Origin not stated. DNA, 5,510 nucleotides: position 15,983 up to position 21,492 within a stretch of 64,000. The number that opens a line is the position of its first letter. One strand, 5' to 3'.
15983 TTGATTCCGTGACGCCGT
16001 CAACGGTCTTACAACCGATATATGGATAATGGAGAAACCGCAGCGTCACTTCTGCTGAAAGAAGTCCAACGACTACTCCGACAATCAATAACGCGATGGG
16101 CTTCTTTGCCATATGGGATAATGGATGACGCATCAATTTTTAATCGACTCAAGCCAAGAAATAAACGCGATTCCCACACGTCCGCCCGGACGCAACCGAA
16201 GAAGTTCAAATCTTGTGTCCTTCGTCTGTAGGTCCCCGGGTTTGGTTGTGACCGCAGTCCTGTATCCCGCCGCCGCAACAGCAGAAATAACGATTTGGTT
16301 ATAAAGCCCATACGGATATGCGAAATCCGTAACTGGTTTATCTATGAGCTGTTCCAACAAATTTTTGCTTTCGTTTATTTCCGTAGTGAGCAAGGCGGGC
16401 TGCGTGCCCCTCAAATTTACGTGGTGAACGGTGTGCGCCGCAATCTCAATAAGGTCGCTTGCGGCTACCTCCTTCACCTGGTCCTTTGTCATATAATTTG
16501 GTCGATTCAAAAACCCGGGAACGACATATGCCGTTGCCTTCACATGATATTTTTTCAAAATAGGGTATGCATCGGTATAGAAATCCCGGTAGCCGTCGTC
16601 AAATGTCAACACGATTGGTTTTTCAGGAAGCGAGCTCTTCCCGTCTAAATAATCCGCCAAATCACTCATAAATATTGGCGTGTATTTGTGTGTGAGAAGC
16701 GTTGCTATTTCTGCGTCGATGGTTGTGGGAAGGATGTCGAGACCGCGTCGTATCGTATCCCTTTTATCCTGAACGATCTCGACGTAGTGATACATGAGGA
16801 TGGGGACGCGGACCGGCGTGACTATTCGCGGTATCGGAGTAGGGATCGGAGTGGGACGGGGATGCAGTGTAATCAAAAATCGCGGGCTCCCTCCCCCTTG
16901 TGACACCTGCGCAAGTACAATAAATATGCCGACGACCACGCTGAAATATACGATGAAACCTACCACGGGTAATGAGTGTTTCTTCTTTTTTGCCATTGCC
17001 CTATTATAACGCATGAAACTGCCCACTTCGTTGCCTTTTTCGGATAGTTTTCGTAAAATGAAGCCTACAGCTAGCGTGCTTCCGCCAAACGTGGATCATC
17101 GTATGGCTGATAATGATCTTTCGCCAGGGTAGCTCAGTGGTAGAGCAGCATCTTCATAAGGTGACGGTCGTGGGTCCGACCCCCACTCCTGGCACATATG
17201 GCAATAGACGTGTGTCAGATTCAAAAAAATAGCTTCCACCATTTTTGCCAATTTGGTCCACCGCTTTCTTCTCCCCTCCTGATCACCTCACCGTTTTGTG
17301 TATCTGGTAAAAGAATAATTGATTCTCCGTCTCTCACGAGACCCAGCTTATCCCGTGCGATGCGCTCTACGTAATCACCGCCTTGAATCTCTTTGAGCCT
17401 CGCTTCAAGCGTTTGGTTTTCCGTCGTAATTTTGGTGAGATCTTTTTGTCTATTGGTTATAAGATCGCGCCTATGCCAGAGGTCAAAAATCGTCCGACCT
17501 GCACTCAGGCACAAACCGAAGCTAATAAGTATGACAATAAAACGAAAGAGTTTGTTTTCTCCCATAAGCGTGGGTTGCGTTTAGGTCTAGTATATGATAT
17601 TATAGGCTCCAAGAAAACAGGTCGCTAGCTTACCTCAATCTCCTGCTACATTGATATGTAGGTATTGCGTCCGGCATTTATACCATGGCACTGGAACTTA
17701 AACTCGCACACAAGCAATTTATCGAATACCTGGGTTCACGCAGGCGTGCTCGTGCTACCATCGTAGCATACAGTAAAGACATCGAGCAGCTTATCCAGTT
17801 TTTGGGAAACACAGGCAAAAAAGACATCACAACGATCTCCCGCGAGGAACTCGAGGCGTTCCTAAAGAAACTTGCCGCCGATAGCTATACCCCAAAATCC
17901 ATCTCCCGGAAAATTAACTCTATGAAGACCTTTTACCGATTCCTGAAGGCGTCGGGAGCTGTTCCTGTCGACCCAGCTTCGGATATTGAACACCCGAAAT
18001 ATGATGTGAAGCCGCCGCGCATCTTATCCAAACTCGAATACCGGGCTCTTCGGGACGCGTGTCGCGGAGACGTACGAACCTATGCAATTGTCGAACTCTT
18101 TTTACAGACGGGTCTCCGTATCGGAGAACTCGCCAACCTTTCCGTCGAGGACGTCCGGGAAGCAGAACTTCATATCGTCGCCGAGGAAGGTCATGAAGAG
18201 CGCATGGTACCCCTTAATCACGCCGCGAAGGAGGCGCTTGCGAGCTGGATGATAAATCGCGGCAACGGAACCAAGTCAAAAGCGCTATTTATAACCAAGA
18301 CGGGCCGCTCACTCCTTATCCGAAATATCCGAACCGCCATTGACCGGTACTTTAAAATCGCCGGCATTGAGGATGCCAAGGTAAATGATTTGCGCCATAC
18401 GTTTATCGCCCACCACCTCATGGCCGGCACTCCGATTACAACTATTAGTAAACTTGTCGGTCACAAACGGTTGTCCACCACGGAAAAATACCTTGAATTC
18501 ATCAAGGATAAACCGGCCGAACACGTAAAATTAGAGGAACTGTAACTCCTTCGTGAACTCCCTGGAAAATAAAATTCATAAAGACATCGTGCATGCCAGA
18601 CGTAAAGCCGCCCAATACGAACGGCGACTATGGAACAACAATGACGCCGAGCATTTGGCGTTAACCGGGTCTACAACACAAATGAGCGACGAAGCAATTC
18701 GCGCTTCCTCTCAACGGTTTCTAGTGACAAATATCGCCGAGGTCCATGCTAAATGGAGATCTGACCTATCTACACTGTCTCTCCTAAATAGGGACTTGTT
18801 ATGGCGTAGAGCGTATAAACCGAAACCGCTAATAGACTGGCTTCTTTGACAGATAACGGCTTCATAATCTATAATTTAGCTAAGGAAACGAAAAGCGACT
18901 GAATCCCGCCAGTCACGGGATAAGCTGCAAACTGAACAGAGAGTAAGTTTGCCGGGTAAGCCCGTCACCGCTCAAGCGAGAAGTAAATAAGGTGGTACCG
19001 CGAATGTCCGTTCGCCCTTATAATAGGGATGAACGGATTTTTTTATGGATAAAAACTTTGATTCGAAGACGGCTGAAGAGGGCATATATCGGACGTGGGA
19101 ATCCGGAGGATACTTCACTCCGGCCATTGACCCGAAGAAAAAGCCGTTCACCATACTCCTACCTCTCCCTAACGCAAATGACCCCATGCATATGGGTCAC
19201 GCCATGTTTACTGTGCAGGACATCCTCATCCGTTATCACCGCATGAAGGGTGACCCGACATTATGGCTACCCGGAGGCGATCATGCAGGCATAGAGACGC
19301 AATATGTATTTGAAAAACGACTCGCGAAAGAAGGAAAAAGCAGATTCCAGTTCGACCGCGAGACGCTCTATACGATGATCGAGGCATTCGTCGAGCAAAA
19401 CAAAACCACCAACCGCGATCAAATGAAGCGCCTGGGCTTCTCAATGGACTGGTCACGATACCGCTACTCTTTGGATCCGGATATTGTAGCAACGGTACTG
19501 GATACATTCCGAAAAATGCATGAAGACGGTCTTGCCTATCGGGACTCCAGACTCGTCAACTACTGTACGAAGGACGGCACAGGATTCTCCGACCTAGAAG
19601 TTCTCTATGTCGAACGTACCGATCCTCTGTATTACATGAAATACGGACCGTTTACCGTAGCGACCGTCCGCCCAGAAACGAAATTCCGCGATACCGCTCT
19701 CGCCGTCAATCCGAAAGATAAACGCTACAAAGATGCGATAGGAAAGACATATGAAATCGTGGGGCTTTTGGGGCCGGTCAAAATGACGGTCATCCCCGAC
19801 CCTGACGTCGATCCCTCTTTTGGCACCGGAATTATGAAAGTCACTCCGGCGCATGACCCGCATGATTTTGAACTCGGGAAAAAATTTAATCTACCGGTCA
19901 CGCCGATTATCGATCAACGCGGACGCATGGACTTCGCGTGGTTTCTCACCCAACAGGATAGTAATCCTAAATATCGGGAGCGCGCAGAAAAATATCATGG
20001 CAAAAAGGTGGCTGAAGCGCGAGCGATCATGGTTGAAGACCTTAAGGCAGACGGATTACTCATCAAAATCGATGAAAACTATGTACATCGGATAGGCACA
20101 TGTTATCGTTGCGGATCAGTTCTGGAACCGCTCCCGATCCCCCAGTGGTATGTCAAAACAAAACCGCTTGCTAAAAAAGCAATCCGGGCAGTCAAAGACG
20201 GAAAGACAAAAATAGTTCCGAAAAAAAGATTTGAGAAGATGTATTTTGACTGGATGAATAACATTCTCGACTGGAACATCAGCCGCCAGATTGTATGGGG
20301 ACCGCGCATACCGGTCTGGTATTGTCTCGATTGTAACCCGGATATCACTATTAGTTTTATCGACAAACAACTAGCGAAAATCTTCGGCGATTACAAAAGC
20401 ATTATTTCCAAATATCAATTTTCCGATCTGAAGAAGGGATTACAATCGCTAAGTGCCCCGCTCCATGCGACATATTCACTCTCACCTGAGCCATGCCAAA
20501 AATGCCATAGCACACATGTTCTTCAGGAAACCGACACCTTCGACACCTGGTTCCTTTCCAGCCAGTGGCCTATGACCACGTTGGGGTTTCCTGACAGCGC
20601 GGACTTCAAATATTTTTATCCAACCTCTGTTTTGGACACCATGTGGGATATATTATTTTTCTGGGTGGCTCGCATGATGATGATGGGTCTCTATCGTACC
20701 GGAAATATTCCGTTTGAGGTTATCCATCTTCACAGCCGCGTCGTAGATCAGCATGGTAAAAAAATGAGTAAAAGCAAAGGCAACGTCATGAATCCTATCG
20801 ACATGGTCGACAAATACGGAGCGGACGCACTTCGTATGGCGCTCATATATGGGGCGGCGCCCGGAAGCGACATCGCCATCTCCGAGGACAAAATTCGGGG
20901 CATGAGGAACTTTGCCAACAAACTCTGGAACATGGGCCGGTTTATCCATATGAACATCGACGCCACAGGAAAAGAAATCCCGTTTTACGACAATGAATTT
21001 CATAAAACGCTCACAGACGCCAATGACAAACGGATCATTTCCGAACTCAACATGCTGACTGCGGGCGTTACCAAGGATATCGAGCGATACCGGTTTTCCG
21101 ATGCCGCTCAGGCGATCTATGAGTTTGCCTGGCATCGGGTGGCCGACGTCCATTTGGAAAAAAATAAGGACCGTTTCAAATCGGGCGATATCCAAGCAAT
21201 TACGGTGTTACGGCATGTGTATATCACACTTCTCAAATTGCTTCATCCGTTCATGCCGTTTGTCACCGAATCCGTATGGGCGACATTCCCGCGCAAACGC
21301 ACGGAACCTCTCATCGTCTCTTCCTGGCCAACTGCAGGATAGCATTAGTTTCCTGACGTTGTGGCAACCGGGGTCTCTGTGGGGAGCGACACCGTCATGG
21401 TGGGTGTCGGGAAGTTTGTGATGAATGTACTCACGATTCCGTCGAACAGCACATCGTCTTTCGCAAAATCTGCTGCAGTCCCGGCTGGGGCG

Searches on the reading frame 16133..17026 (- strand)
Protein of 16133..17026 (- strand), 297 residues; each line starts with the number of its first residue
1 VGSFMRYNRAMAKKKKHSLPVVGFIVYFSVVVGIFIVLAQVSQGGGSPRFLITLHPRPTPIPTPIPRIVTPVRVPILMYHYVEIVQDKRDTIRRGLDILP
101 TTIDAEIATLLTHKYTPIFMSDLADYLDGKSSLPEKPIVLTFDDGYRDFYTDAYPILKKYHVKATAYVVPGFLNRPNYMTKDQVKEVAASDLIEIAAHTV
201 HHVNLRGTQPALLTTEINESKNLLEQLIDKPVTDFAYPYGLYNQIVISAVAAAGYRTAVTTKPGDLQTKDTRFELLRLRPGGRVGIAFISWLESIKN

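Call 70: search_protein_families(library=pfam, proteins=[window:16133-17026:-], max_evalue=0.0001)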
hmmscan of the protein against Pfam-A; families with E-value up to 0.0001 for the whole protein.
window:16133-17026:- (297 aa): 1 family
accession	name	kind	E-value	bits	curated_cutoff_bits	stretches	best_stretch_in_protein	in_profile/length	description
PF01522.26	Polysacc_deac_1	-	3e-30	105.2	23.1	1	132-257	3-123/124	Polysaccharide deacetylase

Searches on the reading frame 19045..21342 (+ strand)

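Call 51: search_protein_families(library=pfam, proteins=[window:19045-21342:+], max_evalue=0.001)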
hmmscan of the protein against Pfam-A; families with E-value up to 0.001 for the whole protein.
window:19045-21342:+ (765 aa): 5 families
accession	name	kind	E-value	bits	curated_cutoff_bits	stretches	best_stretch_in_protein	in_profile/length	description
PF00133.28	tRNA-synt_1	-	4.3e-110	368.8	22.7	1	14-612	2-413/414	tRNA synthetases class I (I, L, M and V)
PF08264.19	Anticodon_1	-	1.8e-26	93.3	25.1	1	661-762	1-105/148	Anticodon-binding domain of tRNA ligase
PF09334.17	tRNA-synt_1g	-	6.5e-20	71.7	20.1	2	38-185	4-134/391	tRNA synthetases class I (M)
PF13603.12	tRNA-synt_1_2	-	0.00011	22.2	25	1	259-330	110-181/185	Leucyl-tRNA synthetase, editing domain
PF01406.26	tRNA-synt_1e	-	0.00018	21.4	27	0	559-601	239-281/301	tRNA synthetases class I (C) catalytic domain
